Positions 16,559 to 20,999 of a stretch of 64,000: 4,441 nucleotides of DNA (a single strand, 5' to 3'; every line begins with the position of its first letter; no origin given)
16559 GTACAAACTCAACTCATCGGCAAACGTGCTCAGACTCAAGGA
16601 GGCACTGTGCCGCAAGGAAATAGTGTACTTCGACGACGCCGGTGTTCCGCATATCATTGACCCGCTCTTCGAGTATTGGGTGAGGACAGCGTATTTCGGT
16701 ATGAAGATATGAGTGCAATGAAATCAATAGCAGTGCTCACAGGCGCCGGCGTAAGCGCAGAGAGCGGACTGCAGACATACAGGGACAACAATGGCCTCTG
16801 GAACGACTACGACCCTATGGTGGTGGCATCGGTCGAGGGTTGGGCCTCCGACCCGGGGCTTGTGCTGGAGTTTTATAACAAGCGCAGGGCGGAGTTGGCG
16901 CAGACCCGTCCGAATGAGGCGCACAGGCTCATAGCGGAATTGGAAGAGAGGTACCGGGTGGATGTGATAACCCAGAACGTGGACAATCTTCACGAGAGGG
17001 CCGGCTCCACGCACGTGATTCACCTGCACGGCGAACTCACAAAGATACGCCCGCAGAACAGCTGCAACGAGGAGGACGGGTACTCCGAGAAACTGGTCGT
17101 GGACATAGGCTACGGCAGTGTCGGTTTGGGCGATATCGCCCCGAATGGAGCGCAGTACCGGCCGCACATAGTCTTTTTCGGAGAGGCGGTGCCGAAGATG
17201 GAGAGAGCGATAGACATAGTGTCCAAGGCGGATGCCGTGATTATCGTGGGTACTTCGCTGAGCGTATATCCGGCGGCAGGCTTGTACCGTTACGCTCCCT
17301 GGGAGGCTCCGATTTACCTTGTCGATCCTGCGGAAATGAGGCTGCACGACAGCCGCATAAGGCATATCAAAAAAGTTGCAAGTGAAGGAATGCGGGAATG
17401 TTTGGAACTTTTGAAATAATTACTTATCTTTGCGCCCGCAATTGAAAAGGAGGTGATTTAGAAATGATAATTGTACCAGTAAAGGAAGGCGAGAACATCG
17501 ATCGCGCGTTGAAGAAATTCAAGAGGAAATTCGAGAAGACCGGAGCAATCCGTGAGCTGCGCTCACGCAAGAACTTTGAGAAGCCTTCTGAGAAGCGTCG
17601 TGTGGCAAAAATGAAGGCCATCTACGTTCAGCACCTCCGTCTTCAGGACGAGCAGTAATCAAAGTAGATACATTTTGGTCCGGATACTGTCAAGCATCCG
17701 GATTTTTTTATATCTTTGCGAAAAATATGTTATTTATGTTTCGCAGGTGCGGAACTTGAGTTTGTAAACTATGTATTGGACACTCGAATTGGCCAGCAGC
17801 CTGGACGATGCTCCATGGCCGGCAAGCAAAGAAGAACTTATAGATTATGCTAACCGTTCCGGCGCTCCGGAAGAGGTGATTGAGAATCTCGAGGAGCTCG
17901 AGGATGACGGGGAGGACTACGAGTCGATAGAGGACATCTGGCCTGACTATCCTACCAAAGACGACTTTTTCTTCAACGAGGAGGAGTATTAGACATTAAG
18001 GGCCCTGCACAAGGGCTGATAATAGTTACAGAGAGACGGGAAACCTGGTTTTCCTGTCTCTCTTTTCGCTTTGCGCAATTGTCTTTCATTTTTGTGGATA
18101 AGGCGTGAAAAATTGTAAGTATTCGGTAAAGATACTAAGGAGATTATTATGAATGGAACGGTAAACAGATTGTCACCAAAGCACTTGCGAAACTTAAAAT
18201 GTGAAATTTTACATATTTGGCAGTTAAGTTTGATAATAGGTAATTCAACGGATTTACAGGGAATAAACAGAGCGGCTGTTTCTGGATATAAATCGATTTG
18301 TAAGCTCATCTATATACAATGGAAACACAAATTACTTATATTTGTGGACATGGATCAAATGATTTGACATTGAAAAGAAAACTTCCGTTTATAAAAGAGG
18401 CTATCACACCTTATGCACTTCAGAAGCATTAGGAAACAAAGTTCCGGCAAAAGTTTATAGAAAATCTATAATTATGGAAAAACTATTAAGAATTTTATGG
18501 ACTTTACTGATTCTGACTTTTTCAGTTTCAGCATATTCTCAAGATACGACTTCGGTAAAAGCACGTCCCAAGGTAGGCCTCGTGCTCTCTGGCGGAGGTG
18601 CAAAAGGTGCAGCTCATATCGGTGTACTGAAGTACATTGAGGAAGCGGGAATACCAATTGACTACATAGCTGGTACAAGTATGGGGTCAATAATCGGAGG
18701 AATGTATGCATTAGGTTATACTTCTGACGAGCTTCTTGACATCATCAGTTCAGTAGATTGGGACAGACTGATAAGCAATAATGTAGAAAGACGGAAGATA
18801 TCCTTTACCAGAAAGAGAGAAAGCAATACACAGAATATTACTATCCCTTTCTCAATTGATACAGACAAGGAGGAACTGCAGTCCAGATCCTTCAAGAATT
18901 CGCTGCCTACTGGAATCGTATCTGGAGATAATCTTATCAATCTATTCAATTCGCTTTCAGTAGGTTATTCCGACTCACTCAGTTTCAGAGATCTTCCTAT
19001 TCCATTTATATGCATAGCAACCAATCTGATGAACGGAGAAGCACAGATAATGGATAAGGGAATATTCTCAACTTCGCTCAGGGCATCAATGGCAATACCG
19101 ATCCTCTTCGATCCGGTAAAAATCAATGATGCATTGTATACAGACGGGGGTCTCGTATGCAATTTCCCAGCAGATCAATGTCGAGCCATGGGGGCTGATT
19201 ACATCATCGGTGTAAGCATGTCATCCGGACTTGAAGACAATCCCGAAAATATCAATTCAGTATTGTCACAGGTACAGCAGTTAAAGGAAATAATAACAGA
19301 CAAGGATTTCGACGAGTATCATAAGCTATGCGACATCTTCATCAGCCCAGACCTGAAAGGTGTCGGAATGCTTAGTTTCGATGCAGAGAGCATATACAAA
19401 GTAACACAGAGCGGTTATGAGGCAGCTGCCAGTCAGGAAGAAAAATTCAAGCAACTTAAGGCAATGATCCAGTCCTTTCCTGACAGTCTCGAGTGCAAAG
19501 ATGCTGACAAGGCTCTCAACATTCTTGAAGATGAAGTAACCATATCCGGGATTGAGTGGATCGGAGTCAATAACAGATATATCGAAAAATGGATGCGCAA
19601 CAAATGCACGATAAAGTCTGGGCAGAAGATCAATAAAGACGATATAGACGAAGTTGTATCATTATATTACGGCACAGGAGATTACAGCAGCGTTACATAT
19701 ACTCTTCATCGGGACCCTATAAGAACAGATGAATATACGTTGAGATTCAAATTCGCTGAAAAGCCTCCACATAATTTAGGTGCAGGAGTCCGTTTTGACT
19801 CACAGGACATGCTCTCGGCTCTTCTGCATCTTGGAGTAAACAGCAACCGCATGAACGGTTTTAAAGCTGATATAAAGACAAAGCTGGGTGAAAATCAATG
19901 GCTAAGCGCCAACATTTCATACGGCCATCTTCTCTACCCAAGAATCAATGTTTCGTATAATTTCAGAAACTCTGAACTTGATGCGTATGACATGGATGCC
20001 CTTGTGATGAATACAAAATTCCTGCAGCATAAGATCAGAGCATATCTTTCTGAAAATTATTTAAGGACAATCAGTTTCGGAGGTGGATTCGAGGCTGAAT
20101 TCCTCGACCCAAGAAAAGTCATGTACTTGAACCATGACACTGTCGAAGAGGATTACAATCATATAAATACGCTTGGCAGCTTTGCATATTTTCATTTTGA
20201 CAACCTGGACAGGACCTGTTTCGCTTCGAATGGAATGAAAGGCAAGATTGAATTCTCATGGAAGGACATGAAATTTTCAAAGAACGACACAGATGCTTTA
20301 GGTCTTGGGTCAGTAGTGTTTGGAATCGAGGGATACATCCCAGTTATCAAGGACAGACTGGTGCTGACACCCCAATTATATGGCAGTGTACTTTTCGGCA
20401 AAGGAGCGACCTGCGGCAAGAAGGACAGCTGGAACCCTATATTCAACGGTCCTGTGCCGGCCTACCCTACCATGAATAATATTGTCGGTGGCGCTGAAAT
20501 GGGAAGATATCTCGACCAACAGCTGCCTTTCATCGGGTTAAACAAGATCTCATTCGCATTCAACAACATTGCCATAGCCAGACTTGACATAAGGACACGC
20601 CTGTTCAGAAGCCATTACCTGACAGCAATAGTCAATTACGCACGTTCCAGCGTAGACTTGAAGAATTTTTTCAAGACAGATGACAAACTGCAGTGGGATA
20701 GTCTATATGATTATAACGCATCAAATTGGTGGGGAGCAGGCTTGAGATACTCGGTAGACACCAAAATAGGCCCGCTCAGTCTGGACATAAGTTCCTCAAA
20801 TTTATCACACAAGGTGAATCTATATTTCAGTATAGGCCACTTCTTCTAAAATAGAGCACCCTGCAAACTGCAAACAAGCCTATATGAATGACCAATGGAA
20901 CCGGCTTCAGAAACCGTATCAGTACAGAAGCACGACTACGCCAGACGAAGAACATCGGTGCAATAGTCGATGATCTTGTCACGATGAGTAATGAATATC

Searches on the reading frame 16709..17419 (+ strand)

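Call 70: search_protein_families(library=pfam, proteins=[window:16709-17419:+], max_evalue=0.00001)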
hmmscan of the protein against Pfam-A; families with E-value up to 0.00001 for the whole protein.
window:16709-17419:+ (236 aa): 1 family
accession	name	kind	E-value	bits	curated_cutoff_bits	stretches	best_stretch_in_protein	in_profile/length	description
PF02146.23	SIR2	-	1.9e-41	142.4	24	1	12-188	1-180/180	Sir2 family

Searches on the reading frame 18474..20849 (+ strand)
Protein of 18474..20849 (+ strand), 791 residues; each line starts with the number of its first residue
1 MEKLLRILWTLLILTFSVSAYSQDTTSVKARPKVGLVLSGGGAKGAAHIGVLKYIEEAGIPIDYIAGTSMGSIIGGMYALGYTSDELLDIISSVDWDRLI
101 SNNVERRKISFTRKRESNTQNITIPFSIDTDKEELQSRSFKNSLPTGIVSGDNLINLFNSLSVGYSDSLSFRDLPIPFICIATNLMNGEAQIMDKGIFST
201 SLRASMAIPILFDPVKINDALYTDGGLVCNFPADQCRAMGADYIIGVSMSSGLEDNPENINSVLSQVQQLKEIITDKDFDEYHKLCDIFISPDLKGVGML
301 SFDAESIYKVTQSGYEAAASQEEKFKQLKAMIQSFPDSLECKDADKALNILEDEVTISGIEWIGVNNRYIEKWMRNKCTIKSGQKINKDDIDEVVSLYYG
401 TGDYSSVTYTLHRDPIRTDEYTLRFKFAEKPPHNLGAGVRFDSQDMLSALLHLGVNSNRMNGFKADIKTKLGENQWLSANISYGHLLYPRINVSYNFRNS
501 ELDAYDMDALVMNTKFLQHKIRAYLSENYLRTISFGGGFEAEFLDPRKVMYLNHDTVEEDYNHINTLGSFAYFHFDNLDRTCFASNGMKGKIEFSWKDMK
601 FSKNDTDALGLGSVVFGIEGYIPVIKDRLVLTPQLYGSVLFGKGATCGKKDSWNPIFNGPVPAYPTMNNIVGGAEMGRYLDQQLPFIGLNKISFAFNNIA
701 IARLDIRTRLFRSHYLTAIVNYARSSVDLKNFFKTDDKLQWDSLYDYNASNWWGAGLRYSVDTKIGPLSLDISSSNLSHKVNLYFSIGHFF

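Call 71: search_protein_families(library=pfam, proteins=[window:18474-20849:+], max_evalue=0.00001)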
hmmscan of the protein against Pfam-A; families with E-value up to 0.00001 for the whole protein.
window:18474-20849:+ (791 aa): 2 families
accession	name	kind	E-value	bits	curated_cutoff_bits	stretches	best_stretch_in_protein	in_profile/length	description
PF01734.28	Patatin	-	1.4e-34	120.4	27.7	1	36-235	1-189/191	Patatin-like phospholipase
PF19143.6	Omp85_2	-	3.4e-13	50.1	23.1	1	666-791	238-351/351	OMP85 superfamily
